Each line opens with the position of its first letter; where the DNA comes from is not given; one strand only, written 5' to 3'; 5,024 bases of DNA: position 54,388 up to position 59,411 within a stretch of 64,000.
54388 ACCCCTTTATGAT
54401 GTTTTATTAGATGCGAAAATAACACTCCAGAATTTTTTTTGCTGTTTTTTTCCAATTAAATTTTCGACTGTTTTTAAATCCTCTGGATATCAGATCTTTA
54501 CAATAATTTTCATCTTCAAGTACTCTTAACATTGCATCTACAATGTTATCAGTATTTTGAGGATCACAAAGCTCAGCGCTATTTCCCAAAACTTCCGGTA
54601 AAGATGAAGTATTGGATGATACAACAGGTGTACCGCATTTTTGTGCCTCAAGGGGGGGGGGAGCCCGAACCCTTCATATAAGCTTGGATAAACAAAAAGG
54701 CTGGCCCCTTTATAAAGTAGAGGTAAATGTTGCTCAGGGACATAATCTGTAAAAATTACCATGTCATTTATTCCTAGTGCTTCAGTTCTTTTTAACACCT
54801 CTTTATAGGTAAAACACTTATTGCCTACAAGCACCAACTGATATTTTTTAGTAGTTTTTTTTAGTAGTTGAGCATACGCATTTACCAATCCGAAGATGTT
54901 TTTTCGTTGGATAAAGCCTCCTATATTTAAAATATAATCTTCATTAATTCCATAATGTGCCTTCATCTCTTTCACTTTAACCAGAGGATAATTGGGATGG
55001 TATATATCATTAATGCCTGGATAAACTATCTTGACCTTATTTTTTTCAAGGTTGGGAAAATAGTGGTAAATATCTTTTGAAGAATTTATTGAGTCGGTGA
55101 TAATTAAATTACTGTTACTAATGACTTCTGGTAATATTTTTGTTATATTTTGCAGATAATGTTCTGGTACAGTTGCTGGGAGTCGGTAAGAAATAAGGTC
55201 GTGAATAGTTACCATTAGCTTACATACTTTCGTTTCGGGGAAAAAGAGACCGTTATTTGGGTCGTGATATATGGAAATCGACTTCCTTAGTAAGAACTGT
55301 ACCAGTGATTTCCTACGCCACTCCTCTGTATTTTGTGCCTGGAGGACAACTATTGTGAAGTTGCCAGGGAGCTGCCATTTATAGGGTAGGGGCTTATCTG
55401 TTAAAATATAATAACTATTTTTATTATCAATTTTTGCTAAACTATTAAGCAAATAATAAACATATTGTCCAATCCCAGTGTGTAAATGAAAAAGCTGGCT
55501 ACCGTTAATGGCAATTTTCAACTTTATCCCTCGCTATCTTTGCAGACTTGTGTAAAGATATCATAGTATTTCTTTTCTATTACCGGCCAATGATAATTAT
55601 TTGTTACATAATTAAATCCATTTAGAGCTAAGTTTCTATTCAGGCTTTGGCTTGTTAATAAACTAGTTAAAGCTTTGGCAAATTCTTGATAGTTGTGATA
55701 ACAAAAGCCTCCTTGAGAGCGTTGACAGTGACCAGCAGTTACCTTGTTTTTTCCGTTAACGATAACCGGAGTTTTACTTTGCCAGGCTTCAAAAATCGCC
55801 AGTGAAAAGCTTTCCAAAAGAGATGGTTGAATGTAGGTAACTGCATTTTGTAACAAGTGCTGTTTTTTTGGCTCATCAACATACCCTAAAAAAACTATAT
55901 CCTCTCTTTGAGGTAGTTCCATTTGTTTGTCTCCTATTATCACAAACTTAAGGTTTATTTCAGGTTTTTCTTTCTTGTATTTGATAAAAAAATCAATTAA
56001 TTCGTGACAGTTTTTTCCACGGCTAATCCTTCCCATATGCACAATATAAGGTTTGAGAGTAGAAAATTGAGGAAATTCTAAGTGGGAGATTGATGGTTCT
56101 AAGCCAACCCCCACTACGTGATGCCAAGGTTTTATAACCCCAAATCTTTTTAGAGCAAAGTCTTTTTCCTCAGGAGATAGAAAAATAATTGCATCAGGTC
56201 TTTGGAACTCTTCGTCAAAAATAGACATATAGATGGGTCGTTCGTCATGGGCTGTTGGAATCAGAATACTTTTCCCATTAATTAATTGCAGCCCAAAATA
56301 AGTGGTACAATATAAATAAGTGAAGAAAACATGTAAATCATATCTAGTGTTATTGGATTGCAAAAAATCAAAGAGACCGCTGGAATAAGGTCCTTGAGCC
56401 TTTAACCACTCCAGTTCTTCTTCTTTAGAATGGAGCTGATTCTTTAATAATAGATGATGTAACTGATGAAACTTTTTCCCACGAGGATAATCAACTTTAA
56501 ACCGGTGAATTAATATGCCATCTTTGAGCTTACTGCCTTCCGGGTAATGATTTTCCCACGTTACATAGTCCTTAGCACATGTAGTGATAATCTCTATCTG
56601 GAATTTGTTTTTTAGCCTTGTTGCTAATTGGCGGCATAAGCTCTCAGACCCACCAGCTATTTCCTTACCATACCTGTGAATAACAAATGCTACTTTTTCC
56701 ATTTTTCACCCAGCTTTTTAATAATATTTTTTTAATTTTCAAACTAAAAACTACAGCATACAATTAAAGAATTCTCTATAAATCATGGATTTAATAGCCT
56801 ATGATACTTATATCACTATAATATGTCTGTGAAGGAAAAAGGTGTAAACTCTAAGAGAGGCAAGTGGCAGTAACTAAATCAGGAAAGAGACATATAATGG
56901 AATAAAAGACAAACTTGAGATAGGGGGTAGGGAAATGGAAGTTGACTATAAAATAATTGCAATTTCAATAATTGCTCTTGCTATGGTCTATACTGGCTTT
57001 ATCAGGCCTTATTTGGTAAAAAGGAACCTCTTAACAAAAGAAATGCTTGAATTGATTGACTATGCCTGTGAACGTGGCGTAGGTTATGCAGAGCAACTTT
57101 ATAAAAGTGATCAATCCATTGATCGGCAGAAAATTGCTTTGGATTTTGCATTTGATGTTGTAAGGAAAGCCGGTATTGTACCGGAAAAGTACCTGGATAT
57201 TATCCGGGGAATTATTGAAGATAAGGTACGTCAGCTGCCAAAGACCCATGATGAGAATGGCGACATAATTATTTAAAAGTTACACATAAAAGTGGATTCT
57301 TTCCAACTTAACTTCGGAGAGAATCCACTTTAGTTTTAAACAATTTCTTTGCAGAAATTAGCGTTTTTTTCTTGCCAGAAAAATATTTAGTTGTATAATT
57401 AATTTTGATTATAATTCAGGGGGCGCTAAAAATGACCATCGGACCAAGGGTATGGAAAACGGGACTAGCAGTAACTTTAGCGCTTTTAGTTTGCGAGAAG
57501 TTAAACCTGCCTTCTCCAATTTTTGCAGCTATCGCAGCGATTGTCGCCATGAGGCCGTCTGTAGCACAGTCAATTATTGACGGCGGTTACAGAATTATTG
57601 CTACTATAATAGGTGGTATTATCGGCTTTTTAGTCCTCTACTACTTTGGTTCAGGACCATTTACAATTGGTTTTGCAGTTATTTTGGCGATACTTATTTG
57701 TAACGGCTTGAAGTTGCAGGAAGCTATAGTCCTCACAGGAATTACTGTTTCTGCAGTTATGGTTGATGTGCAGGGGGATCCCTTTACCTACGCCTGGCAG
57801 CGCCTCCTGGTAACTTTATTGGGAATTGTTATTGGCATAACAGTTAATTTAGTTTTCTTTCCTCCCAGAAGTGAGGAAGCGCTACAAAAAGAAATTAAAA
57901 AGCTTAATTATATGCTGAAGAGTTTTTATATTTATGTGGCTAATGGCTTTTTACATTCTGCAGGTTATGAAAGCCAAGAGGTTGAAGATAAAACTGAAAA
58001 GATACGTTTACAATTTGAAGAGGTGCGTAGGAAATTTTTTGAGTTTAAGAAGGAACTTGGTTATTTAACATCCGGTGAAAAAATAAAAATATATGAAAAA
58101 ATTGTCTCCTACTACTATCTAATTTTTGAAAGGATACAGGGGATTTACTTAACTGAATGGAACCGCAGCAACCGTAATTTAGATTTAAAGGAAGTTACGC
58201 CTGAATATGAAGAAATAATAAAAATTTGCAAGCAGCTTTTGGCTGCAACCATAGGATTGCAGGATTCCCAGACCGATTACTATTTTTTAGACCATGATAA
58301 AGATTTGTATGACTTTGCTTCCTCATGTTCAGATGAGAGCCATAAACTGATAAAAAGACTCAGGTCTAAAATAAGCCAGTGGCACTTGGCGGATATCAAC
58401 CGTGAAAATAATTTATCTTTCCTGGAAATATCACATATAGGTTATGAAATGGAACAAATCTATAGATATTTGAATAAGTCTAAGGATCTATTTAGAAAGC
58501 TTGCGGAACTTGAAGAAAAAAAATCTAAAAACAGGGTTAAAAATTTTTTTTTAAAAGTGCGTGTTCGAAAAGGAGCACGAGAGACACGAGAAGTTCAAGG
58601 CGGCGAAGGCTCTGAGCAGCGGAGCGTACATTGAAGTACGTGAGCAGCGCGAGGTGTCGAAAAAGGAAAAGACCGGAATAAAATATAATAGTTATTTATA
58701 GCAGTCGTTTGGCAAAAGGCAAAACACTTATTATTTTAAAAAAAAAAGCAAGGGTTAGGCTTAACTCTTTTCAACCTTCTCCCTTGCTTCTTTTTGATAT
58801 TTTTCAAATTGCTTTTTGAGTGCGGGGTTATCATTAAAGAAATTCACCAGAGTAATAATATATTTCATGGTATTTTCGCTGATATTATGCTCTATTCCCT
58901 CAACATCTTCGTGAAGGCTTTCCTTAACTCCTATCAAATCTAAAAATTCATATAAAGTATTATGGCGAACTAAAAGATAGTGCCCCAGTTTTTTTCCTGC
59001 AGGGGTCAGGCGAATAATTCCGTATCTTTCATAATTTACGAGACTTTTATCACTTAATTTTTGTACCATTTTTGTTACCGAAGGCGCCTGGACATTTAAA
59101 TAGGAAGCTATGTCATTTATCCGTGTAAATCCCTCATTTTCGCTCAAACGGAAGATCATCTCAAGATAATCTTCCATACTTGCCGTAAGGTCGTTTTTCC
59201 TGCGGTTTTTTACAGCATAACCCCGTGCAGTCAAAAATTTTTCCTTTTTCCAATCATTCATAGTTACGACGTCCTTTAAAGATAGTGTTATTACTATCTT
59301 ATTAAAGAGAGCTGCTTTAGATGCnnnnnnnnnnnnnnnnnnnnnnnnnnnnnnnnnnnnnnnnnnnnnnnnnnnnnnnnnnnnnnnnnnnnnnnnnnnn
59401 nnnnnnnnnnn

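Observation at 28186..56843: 28-kb block of leaderless surface-type proteins plus 11 soluble glycosyltransferases: candidate undescribed spore-surface glycoprotein system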

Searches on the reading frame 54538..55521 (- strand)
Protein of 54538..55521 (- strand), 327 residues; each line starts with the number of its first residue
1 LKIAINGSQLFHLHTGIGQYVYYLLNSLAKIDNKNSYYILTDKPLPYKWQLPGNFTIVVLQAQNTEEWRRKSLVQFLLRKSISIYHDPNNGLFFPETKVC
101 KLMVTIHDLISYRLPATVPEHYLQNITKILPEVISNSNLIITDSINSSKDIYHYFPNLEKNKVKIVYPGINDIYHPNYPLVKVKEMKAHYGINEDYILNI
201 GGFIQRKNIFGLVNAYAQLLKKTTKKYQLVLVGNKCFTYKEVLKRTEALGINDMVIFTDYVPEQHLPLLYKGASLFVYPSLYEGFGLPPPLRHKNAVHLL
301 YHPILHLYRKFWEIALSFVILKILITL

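Call 5: search_protein_families(library=pfam, proteins=[window:54538-55521:-], max_evalue=0.01)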
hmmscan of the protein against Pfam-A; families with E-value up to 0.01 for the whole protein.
window:54538-55521:- (327 aa): 3 families
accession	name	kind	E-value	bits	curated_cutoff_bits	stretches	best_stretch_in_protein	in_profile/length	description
PF00534.26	Glycos_transf_1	-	3.6e-18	66.1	26.4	1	193-288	14-108/172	Glycosyl transferases group 1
PF13692.12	Glyco_trans_1_4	-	2e-13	51.2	27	1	196-287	3-91/142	Glycosyl transferases group 1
PF13439.12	Glyco_transf_4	-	0.0028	18.2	28.5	1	16-171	3-167/170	Glycosyltransferase Family 4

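Call 88: search_protein_families(library=ncbifam, proteins=[window:54538-55521:-], max_evalue=0.00001)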
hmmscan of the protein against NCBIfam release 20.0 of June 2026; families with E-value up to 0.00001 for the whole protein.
window:54538-55521:- (327 aa): 8 families
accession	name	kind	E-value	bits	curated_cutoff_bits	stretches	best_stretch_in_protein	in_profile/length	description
TIGR04047.1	MSMEG_0565_glyc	hypoth_equivalog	9.5e-13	48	259.85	1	194-287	193-291/373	MSMEG_0565 family glycosyltransferase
TIGR02149.1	glgA_Coryne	subfamily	1.4e-12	47.4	302.4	1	134-287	142-298/391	glycogen synthase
TIGR03449.1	mycothiol_MshA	equivalog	1e-11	44.4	462.5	1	132-287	160-318/406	D-inositol-3-phosphate glycosyltransferase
TIGR03088.1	stp2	hypoth_equivalog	4.7e-07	29.2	409.05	1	142-285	138-285/374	TIGR03088 family PEP-CTERM/XrtA system glycosyltransferase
TIGR04063.1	stp3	hypoth_equivalog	1e-06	27.9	442.05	1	159-280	178-297/397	TIGR04063 family PEP-CTERM/XrtA system glycosyltransferase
NF053513.1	Gtran_IagA_BgsA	equivalog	2.2e-06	26.9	460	1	127-284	96-247/333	LTA glycolipid anchor biosynthesis glycosyltransferase, IagA/BgsA family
NF050063.1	ProtGlycPglJ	equivalog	4.7e-06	26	500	1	135-285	143-278/363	N-acetylgalactosamine-N,N'-diacetylbacillosaminyl-diphospho-undecaprenol 4-alpha-N-acetylgalactosaminyltransferase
NF038298.1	EPS_HpsO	equivalog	5.1e-06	25.5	575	0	183-270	188-273/388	hormogonium polysaccharide biosynthesis glycosyltransferase HpsO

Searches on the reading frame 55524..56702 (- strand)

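Call 5: search_protein_families(library=pfam, proteins=[window:55524-56702:-], max_evalue=0.01)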
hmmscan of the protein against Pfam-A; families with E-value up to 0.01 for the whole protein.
window:55524-56702:- (392 aa): 3 families
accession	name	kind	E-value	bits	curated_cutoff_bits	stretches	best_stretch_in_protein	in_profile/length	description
PF00534.26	Glycos_transf_1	-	7.4e-18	65.1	26.4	1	216-362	14-169/172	Glycosyl transferases group 1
PF13692.12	Glyco_trans_1_4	-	4.5e-16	59.8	27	1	218-350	2-141/142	Glycosyl transferases group 1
PF20706.3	GT4-conflict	-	0.0073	15.8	26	0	269-317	263-312/385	Family 4 Glycosyltransferase in conflict systems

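Call 88: search_protein_families(library=ncbifam, proteins=[window:55524-56702:-], max_evalue=0.00001)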
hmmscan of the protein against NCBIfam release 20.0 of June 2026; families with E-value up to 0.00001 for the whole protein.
window:55524-56702:- (392 aa): 10 families
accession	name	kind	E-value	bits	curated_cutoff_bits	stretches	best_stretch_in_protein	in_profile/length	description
NF038295.1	EPS_HpsP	equivalog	1.4e-14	53.9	550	1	166-386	152-387/388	hormogonium polysaccharide biosynthesis glycosyltransferase HpsP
NF041010.1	glycosy_Agl16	equivalog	1.3e-13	50.6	575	1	164-384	129-349/352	glycosylation protein Agl16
TIGR02149.1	glgA_Coryne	subfamily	2.7e-08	33.3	302.4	1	216-387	203-391/391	glycogen synthase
TIGR04047.1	MSMEG_0565_glyc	hypoth_equivalog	3.1e-07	29.8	259.85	0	268-374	258-362/373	MSMEG_0565 family glycosyltransferase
TIGR03999.1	thiol_BshA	equivalog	4.4e-07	29.2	273.7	1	220-387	202-374/375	N-acetyl-alpha-D-glucosaminyl L-malate synthase BshA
TIGR03088.1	stp2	hypoth_equivalog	4.7e-07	29.2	409.05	1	219-386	196-373/374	TIGR03088 family PEP-CTERM/XrtA system glycosyltransferase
TIGR04157.1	glyco_rSAM_CFB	subfamily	1.3e-06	27.7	400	1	166-379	167-402/406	TIGR04157 family glycosyltransferase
NF049988.1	MGlcDAGSynMgs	equivalog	1.7e-06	27.6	400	1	223-371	219-372/398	alpha-monoglucosyldiacylglycerol synthase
NF046085.1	XrtY_assoc_Gly1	equivalog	2.5e-06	26.6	400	1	266-387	264-385/387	XrtY-associated glycosyltransferase XYAG1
TIGR02472.1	sucr_P_syn_N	equivalog_domain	8.9e-06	24.8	576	0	289-380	343-435/439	sucrose-phosphate synthase, putative, glycosyltransferase domain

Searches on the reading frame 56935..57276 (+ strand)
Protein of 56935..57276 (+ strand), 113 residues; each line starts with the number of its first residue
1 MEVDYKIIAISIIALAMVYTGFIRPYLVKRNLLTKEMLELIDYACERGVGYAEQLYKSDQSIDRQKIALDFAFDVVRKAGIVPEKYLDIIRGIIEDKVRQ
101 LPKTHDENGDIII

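Call 5: search_protein_families(library=pfam, proteins=[window:56935-57276:+], max_evalue=0.01)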
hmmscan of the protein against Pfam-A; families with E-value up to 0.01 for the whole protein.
window:56935-57276:+ (113 aa): 0 families

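Call 10: search_protein_families(library=ncbifam, proteins=[window:56935-57276:+], max_evalue=0.1)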
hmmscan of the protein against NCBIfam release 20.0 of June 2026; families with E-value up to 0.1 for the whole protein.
window:56935-57276:+ (113 aa): 0 families

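Call 48: search_protein_families(library=pfam, proteins=[window:56935-57276:+], max_evalue=10)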
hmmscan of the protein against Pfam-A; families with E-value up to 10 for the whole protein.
window:56935-57276:+ (113 aa): 0 families

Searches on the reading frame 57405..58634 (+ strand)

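Call 5: search_protein_families(library=pfam, proteins=[window:57405-58634:+], max_evalue=0.01)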
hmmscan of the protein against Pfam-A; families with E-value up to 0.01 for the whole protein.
window:57405-58634:+ (409 aa): 4 families
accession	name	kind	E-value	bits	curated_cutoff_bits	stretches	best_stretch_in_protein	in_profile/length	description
PF06081.17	ArAE_1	-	2.2e-32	112.6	22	1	10-151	1-141/141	Aromatic acid exporter family member 1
PF04632.18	FUSC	-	1.9e-16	60.3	30.9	1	18-167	7-165/660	Fusaric acid resistance protein family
PF13515.12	FUSC_2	-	6.2e-13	49.4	25.6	1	25-147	1-126/126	Fusaric acid resistance protein-like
PF11744.14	ALMT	-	0.00019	21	20.6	1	39-189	42-206/471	Aluminium activated malate transporter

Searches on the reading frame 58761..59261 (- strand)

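Call 5: search_protein_families(library=pfam, proteins=[window:58761-59261:-], max_evalue=0.01)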
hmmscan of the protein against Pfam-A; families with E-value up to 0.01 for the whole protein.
window:58761-59261:- (166 aa): 6 families
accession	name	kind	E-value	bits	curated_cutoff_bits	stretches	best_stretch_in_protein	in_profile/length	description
PF01325.25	Fe_dep_repress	-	7.8e-19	68.1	26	1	24-81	1-58/60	Iron dependent repressor, N-terminal DNA binding domain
PF02742.21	Fe_dep_repr_C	-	5.4e-13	49.2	27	1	86-150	1-67/70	Iron dependent repressor, metal binding and dimerisation domain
PF01047.28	MarR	-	0.00011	22.4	24.6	1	37-76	10-48/59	MarR family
PF13545.12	HTH_Crp_2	-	0.0036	17.7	27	0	49-83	26-60/70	Crp-like helix-turn-helix domain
PF12802.13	MarR_2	-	0.0042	17.7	27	1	39-76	14-51/61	MarR family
PF01978.25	TrmB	-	0.0078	16.5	25.6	0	46-78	23-55/68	Sugar-specific transcriptional regulator TrmB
